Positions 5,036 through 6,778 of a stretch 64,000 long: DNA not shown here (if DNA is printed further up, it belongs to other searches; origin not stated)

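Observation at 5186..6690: Unannotated 38-aa Cys/Trp-rich ORF translationally coupled to a radical SAM/SPASM enzyme: candidate new RiPP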

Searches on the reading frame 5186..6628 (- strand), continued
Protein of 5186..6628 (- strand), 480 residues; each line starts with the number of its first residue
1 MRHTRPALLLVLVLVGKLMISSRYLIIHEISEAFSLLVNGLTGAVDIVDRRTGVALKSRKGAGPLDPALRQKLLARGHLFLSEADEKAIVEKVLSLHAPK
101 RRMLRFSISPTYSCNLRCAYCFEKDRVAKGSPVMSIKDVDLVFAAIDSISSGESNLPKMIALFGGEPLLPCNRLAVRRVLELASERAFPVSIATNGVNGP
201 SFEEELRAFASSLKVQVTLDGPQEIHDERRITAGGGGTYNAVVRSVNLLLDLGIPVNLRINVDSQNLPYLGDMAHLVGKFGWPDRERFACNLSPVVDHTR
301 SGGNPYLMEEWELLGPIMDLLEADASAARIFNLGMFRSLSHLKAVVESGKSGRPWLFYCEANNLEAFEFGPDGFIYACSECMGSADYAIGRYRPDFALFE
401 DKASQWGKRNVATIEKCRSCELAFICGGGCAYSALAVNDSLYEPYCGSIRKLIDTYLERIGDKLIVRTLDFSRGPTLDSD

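Call 18: find_related_loci(query=A1, collection=genome_contigs, flank=4000)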
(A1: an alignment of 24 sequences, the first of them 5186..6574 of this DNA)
Query A1 (462 aa) in genome_contigs; peptide patterns used: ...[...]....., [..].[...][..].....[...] (x = any residue, [..] = any of these).
600 stretches matched a pattern (row limit reached: there are more); 546 encode a relative of the query (tblastn E <= 1e-3); the best 80 are kept; 80 distinct loci.
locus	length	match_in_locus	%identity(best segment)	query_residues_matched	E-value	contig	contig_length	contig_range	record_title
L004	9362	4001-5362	32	1-452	2e-82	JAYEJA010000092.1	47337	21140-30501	MAG: Actinomycetota bacterium isolate MAG176 MAG176_92, whole genome shotgun sequence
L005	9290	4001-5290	30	18-439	9e-69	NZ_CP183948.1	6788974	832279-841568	Paenibacillus nitricinens strain AC7 chromosome, complete genome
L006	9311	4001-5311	35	5-441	6e-82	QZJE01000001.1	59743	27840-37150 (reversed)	MAG: Actinobacteria bacterium isolate SURF_47 Ga0104751_1000630, whole genome shotgun sequence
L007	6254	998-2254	30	16-417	6e-57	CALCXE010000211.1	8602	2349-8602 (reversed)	MAG TPA_asm: Methanosarcina barkeri isolate SRR1562009_bin.77_CONCOCT_v1.1_MAG genome assembly, contig: ERZ724039.6043,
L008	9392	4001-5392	28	1-442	5e-56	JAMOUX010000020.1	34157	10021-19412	MAG: Candidatus Fermentibacteraceae bacterium isolate PIR-30_metabat1_scaf2bin.043 PIR-30_scaffold_385_c1, whole genome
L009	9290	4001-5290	30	19-448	2e-51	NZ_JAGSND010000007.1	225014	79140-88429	Sinanaerobacter chloroacetimidivorans strain BAD-6 LB-6_scaffold7, whole genome shotgun sequence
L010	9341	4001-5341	32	4-439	9e-51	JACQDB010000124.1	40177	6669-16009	MAG: Acidobacteria bacterium isolate NC_groundwater_983_Pr1_S-0.65um_53_22 Montesol18_Sp65_coassembly_scaffold_1370750,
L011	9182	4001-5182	33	17-413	6e-50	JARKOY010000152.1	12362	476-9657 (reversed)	MAG: Spirochaetia bacterium isolate D159_maxbin.008_sub k141_14481, whole genome shotgun sequence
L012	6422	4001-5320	29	18-428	6e-46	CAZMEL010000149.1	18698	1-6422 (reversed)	MAG TPA_asm: uncultured Thermoanaerobaculia bacterium isolate binchicken_co237_100 genome assembly, contig: NODE_1473_le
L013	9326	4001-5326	29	18-428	2e-42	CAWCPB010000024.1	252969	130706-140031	MAG: uncultured Acidobacteriaceae bacterium isolate MFD04967.bin.2.54 genome assembly, contig: contig_7414, whole genome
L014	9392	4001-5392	28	18-456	7e-40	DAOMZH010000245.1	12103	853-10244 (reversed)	MAG TPA_asm: Polyangium sp. isolate AMR_MDS_5605 NODE_960_length_12103_cov_10.860060, whole genome shotgun sequence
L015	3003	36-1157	30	44-412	9e-33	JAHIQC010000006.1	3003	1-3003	MAG: Actinomycetota bacterium isolate KR13_S3.mb.94 KR13_S3.mb.94_k141_15421, whole genome shotgun sequence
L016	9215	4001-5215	27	11-424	7e-29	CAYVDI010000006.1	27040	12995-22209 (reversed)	MAG TPA_asm: uncultured Bdellovibrionales bacterium isolate SRP135725_co1_487 genome assembly, contig: NODE_2071_length_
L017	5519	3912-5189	25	8-426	1e-28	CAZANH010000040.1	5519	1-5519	MAG TPA_asm: uncultured Eubacteriales bacterium isolate SRP067234_co1_28 genome assembly, contig: k99_756076, whole geno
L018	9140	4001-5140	27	43-439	1e-27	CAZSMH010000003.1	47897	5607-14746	MAG TPA_asm: uncultured Christensenellaceae bacterium isolate SRP192927_co6_803 genome assembly, contig: NODE_1073_lengt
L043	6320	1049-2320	26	8-427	1e-22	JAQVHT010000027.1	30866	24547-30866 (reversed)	MAG: Clostridia bacterium isolate STE_22 NODE_2939_length_30866_cov_13.078988_Sandtown_E, whole genome shotgun sequence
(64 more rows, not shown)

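Call 22: find_encoding_contigs(protein=P0007, flank=4000, max_places=1)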
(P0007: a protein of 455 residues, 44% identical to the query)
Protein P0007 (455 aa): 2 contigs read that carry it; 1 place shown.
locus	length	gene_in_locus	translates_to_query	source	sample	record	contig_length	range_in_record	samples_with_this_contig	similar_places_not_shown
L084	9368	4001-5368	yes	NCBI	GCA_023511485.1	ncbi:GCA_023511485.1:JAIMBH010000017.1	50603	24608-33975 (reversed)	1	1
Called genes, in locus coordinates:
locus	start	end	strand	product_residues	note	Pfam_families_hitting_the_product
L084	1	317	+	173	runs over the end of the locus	PF00210:Ferritin, PF02915:Rubrerythrin, PF23458:DUF7130 (weak), PF21349:RUBY_RBDX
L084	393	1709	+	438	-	-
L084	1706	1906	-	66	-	PF02915:Rubrerythrin (weak)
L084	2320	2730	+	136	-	PF03965:Penicillinase_R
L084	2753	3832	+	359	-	PF05569:Peptidase_M56, PF01435:Peptidase_M48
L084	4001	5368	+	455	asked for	PF13353:Fer4_12, PF04055:Radical_SAM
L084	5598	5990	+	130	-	PF03965:Penicillinase_R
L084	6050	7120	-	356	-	PF05343:Peptidase_M42, PF01546:Peptidase_M20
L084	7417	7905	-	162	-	PF00578:AhpC-TSA, PF08534:Redoxin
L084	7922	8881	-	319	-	PF00389:2-Hacid_dh, PF02826:2-Hacid_dh_C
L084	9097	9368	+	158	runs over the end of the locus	PF13298:LigD_N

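Call 23: find_encoding_contigs(protein=P0020, flank=4000, max_places=1)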
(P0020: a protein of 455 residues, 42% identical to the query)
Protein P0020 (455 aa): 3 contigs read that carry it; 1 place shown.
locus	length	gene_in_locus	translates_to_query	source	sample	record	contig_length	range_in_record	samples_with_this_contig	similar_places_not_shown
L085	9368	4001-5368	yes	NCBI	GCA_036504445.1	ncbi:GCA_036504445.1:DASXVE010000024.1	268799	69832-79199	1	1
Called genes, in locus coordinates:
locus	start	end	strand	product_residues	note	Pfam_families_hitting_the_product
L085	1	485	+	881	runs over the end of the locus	PF00672:HAMP (weak), PF13185:GAF_2, PF01590:GAF, PF13492:GAF_3, PF13185:GAF_2, PF13492:GAF_3, PF01966:HD, PF13487:HD_5, +1 more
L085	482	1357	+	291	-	PF00990:GGDEF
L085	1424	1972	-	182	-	PF21349:RUBY_RBDX (weak), PF02915:Rubrerythrin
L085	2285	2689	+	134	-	PF03965:Penicillinase_R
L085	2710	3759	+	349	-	PF05569:Peptidase_M56, PF01435:Peptidase_M48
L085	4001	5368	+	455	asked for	PF13353:Fer4_12, PF04055:Radical_SAM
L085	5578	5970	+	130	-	PF03965:Penicillinase_R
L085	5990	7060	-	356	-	PF05343:Peptidase_M42, PF01546:Peptidase_M20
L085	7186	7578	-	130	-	-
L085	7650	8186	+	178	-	PF13298:LigD_N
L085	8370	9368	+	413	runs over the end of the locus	PF24568:CC_PcsB, PF01551:Peptidase_M23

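Call 24: find_encoding_contigs(protein=P0034, flank=4000, max_places=1)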
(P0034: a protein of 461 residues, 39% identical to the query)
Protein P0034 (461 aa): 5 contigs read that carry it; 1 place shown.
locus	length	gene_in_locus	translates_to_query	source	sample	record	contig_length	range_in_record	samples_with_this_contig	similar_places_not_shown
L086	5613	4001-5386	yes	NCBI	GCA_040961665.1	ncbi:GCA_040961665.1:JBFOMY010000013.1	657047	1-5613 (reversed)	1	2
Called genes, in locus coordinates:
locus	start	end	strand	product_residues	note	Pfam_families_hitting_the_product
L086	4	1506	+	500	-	PF00082:Peptidase_S8 (weak)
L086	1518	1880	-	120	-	-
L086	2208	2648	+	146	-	PF12802:MarR_2 (faint), PF03965:Penicillinase_R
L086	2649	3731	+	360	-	PF05569:Peptidase_M56, PF01435:Peptidase_M48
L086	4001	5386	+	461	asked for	PF04055:Radical_SAM, PF13353:Fer4_12 (weak)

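Call 25: find_encoding_contigs(protein=P0054, flank=4000, max_places=1)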
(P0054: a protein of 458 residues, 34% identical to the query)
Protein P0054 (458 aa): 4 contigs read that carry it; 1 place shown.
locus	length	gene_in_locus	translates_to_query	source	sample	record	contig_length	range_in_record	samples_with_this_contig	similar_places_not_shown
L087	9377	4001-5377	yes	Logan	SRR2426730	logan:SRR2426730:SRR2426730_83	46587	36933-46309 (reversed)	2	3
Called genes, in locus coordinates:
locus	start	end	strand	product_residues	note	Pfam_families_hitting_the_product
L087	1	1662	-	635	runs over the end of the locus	PF00111:Fer2 (weak), PF17650:RACo_linker, PF17651:Raco_middle, PF14574:RACo_C_ter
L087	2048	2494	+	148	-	PF03965:Penicillinase_R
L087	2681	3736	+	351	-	PF05569:Peptidase_M56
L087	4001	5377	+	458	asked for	PF04055:Radical_SAM, PF13353:Fer4_12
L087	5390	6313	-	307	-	PF00763:THF_DHG_CYH, PF02882:THF_DHG_CYH_C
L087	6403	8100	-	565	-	PF01268:FTHFS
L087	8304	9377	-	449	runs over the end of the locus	PF04060:FeS, PF03599:CdhD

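Call 40: search_solved_structures(query=window:5186-6574:-, max_evalue=0.001)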
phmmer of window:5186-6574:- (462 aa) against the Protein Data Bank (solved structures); distinct sequences matched with E-value up to 0.001: 6.
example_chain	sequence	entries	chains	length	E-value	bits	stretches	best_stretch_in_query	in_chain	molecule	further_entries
5wgg_A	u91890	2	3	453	2.5e-19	72.5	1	41-420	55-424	Radical SAM domain protein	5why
4k37_A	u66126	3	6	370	3.6e-10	42.3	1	90-436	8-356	Anaerobic sulfatase-maturating enzyme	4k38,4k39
4k36_A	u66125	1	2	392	3.8e-10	42.2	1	90-437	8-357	Anaerobic sulfatase-maturating enzyme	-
9gm3_A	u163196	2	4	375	5.6e-10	41.7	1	84-234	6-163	ChlB radical SAM domain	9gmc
6efn_A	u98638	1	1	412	5.8e-07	31.8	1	88-257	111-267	Sporulation killing factor maturation protein SkfB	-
7on7_A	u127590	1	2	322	0.00052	22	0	354-389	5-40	SAKe6BE-L2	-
